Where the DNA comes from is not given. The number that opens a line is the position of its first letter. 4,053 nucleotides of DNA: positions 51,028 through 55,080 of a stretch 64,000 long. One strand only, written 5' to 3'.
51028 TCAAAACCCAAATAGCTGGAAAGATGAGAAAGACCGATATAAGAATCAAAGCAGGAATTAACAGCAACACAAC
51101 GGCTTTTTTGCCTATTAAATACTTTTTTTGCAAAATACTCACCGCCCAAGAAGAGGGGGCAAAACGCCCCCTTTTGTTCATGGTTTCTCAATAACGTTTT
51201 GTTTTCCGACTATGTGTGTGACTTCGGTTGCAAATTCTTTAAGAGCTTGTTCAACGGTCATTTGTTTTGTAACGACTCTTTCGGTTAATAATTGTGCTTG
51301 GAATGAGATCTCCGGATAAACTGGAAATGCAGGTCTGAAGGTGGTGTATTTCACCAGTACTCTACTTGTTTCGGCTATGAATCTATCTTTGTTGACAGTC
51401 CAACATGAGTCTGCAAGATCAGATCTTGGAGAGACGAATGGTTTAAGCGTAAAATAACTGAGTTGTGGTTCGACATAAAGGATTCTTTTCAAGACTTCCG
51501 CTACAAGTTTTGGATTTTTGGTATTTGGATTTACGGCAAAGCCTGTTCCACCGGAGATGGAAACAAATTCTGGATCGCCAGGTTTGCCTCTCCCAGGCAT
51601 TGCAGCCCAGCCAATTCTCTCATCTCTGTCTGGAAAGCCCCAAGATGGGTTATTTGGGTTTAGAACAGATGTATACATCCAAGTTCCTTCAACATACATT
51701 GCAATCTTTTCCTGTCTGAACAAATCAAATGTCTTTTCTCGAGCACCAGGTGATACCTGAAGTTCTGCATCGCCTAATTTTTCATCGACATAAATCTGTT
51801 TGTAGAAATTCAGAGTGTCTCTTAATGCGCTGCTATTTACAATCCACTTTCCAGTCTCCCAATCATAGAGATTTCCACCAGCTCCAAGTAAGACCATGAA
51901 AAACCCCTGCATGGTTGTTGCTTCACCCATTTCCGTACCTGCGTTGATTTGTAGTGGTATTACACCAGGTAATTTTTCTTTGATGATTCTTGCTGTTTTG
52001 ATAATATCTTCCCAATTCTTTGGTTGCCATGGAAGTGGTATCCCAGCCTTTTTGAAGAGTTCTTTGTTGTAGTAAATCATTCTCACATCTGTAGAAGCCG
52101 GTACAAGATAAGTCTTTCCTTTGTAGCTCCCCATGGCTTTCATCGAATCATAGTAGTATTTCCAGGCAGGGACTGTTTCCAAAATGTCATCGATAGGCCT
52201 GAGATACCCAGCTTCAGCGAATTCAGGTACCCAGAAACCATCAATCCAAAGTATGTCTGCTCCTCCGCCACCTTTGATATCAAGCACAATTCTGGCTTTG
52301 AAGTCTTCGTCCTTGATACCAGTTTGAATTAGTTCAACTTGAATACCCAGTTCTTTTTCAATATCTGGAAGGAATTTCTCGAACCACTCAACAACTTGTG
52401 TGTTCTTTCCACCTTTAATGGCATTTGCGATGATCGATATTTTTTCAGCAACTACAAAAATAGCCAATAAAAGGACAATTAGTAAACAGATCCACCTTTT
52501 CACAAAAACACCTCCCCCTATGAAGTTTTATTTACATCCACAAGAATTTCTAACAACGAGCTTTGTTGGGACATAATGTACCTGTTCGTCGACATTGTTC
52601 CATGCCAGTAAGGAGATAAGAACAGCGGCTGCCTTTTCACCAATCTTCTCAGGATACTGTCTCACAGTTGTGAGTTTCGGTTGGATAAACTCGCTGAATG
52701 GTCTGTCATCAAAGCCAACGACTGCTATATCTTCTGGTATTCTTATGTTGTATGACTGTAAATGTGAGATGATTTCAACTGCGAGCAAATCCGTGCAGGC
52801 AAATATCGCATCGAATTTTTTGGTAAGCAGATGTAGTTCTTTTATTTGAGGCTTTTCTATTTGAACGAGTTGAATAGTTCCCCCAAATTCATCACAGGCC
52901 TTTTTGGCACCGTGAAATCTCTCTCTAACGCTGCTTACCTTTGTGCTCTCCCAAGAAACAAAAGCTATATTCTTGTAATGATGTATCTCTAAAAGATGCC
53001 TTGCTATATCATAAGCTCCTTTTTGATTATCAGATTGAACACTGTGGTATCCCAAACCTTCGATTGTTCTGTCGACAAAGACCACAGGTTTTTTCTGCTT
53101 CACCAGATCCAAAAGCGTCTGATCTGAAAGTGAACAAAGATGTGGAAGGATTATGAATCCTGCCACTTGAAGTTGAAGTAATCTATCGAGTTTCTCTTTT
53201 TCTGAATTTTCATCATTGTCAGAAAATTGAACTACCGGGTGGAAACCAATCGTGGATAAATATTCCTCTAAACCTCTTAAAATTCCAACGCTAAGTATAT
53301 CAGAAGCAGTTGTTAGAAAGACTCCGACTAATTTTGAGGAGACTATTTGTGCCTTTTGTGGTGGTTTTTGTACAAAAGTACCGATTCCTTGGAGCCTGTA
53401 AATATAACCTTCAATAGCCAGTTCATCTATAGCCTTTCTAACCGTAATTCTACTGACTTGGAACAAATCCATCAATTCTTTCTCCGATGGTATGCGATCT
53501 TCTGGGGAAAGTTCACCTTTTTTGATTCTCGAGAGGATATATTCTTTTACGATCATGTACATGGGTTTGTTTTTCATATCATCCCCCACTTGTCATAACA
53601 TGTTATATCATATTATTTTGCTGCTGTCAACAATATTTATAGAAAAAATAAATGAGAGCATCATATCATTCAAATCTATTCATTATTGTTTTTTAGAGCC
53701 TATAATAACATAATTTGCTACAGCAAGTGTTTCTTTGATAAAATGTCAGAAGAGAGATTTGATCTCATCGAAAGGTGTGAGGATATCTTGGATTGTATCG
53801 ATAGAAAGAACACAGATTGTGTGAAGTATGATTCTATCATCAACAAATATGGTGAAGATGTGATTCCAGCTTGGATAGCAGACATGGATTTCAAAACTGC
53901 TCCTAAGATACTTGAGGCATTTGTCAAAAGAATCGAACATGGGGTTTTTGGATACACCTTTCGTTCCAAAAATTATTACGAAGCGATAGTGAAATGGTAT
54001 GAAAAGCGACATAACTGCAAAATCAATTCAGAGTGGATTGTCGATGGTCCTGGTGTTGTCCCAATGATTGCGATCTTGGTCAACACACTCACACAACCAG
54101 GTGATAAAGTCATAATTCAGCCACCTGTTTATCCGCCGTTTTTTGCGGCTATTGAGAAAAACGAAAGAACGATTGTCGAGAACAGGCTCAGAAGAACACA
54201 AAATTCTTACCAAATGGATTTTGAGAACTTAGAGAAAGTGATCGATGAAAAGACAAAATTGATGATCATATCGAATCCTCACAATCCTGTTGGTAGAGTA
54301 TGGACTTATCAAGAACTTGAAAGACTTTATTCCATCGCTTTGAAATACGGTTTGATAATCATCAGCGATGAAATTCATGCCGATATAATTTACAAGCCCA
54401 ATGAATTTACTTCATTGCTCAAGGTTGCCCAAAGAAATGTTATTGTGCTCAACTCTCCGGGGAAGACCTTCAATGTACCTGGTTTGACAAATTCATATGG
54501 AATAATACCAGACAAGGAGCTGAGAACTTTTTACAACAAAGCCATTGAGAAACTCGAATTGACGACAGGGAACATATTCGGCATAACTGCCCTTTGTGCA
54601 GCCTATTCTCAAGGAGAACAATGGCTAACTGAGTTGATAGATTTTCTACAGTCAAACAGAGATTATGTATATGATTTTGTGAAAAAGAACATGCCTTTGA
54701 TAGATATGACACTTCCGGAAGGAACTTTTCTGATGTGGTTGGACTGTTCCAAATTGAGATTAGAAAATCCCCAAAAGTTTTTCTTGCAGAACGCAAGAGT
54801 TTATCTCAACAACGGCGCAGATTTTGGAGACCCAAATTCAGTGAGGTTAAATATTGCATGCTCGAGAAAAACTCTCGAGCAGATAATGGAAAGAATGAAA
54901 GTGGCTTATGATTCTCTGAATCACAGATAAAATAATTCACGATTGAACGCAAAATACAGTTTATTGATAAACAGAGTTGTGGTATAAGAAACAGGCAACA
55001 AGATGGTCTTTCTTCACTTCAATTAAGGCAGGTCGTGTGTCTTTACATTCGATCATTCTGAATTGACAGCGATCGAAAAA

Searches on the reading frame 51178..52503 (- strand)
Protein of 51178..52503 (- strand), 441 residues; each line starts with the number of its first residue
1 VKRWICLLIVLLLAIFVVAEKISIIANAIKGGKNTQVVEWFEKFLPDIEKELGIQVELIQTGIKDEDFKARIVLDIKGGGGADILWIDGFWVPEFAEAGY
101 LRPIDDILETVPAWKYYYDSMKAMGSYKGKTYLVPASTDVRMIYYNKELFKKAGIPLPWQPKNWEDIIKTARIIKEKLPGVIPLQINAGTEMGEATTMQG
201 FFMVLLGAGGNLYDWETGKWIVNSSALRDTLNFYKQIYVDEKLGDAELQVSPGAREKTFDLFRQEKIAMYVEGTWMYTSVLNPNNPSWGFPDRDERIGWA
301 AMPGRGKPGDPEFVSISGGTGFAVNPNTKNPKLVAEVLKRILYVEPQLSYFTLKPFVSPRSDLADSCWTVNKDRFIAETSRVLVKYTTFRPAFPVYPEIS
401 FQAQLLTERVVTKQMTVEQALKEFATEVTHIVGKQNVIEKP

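Call 3: search_protein_families(library=pfam, proteins=[window:51178-52503:-], max_evalue=0.01)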
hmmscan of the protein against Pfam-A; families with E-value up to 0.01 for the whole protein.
window:51178-52503:- (441 aa): 2 families
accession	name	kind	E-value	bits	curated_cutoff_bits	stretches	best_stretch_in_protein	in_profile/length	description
PF01547.30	SBP_bac_1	-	7.2e-37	128.4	26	1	37-338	4-297/307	Bacterial extracellular solute-binding protein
PF13416.11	SBP_bac_8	-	1.6e-26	94.2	27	1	48-366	6-268/279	Bacterial extracellular solute-binding protein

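Call 4: search_protein_families(library=ncbifam, proteins=[window:51178-52503:-], max_evalue=0.01)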
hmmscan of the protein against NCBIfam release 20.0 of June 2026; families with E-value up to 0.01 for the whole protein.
window:51178-52503:- (441 aa): 4 families
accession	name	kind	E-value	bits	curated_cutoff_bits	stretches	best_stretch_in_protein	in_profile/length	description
NF053763.1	ABCarbgalBndGanS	equivalog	1.1e-05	24.4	700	1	46-169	58-174/420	galactooligosaccharide ABC transporter substrate-binding protein GanS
NF008211.0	PRK10974.1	equivalog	3.3e-05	22.7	411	1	111-175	123-182/439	sn-glycerol-3-phosphate ABC transporter substrate-binding protein UgpB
TIGR03851.1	chitin_NgcE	equivalog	0.00054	19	399.65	1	120-177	142-196/450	N-acetylglucosamine/diacetylchitobiose ABC transporter substrate-binding protein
TIGR03850.1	bind_CPR_0540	equivalog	0.008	14.8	299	0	127-176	147-193/437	carbohydrate ABC transporter substrate-binding protein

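Call 44: search_solved_structures(query=window:51178-52503:-, max_evalue=0.001)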
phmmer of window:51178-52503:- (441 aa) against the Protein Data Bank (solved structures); distinct sequences matched with E-value up to 0.001: 76 (the best 60 are shown).
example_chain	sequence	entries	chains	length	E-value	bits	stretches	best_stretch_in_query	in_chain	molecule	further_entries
5ci5_A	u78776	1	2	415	1e-26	97.1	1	31-433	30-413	Extracellular solute-binding protein family 1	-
1eu8_A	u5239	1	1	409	1.1e-16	64.1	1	30-432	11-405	TREHALOSE/MALTOSE BINDING PROTEIN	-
8art_A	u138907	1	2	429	9.3e-16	61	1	79-326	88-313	Putative secreted maltose-binding protein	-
9xf5_A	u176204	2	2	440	2.9e-15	59.4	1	35-429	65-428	ABC transporter substrate-binding protein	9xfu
4r9f_A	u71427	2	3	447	4.3e-13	52.2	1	78-427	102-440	MBP1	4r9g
3k01_A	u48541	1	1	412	5.1e-13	52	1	78-280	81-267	Acarbose/maltose binding protein GacH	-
3jzj_A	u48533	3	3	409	5.2e-13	51.9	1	78-280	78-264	Acarbose/maltose binding protein GacH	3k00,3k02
4qrz_A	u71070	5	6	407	7.8e-12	48.1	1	54-429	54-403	ABC-TYPE SUGAR TRANSPORTER | ABC transporter, substrate binding protein (Sugar)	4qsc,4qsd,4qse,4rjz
7c6f_A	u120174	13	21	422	2.3e-11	46.5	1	36-356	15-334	Sugar ABC transporter, periplasmic sugar-binding protein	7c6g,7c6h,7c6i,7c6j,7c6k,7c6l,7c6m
7c6x_A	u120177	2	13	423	4.3e-11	45.6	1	36-356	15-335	Sugar ABC transporter, periplasmic sugar-binding protein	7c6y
7eho_A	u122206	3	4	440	6.8e-11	45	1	88-345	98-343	Chitin oligosaccharide binding protein NagB2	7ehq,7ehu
7c63_A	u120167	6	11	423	1.1e-10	44.2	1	36-356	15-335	Sugar ABC transporter, periplasmic sugar-binding protein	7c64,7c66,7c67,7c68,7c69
7ehp_A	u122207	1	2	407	3.2e-10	42.8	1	54-423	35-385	chitin oligosaccahride binding protein NagB1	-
7c71_A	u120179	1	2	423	3.7e-10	42.5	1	36-356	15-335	Sugar ABC transporter, periplasmic sugar-binding protein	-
6dtq_A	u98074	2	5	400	5.6e-10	42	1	38-435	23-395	maltose-binding protein MalE3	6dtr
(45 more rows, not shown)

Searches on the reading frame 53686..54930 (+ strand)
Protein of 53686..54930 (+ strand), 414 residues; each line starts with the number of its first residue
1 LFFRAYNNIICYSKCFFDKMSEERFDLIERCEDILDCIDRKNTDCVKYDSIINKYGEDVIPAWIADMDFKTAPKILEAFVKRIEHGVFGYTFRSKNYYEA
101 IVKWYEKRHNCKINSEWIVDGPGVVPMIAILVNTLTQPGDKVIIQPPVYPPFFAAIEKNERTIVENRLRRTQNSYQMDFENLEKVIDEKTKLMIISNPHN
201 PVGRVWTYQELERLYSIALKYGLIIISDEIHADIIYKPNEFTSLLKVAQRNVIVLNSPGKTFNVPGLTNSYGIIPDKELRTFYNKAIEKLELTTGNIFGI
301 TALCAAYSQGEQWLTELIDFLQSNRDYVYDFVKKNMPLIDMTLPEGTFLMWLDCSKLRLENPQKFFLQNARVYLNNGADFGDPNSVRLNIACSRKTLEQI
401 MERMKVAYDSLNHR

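Call 77: search_protein_families(library=ncbifam, proteins=[window:53686-54930:+], max_evalue=0.00001)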
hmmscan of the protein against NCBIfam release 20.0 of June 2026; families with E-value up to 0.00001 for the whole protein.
window:53686-54930:+ (414 aa): 64 families (the best 25 are shown)
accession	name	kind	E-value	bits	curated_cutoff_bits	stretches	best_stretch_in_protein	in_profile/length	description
TIGR04350.1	C_S_lyase_PatB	subfamily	1.3e-135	452.3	340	1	37-407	4-382/384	PatB family C-S lyase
TIGR01265.1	tyr_nico_aTase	subfamily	1e-41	143.3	292.45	1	68-406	46-397/403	tyrosine/nicotianamine family aminotransferase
NF041364.1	GntC_guanitoxin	equivalog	3.7e-41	141.2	415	1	95-405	40-354/356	guanitoxin biosynthesis PLP-dependent (S)-gamma-hydroxy-L-arginine cyclodehydratase GntC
NF004770.0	PRK06108.1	subfamily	2.5e-37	128.7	422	1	57-405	36-389/396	pyridoxal phosphate-dependent aminotransferase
NF041091.1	asp_aminotase_Arch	equivalog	3.3e-37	128.2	550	1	52-405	22-372/376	aspartate aminotransferase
NF006230.0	PRK08363.1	equivalog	3e-36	125.1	534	1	51-405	24-389/398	alanine aminotransferase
NF005744.0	PRK07568.1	subfamily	1.2e-35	123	389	1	48-366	21-335/398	pyridoxal phosphate-dependent aminotransferase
NF006229.0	PRK08361.1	equivalog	5.6e-35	121.1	624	1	57-409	33-389/391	aspartate aminotransferase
NF004975.0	PRK06348.1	equivalog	1.6e-34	119.6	549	1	53-404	25-379/384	pyridoxal phosphate-dependent aminotransferase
TIGR01264.1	tyr_amTase_E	equivalog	2.5e-34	118.8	474.25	1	69-405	47-396/403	tyrosine transaminase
NF005601.0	PRK07337.1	equivalog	1.6e-32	113.1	496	1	44-405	22-389/394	pyridoxal phosphate-dependent aminotransferase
NF006514.0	PRK08960.1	equivalog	1.7e-32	112.7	554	1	52-407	27-384/388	pyridoxal phosphate-dependent aminotransferase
NF006569.0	PRK09082.1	subfamily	2.4e-31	109.2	420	1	68-363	41-335/386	methionine aminotransferase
NF005855.0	PRK07777.1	equivalog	5.4e-30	105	553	1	73-365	44-337/391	pyridoxal phosphate-dependent aminotransferase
TIGR03540.1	DapC_direct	equivalog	5.4e-30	104.6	593.25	1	53-405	25-381/383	LL-diaminopimelate aminotransferase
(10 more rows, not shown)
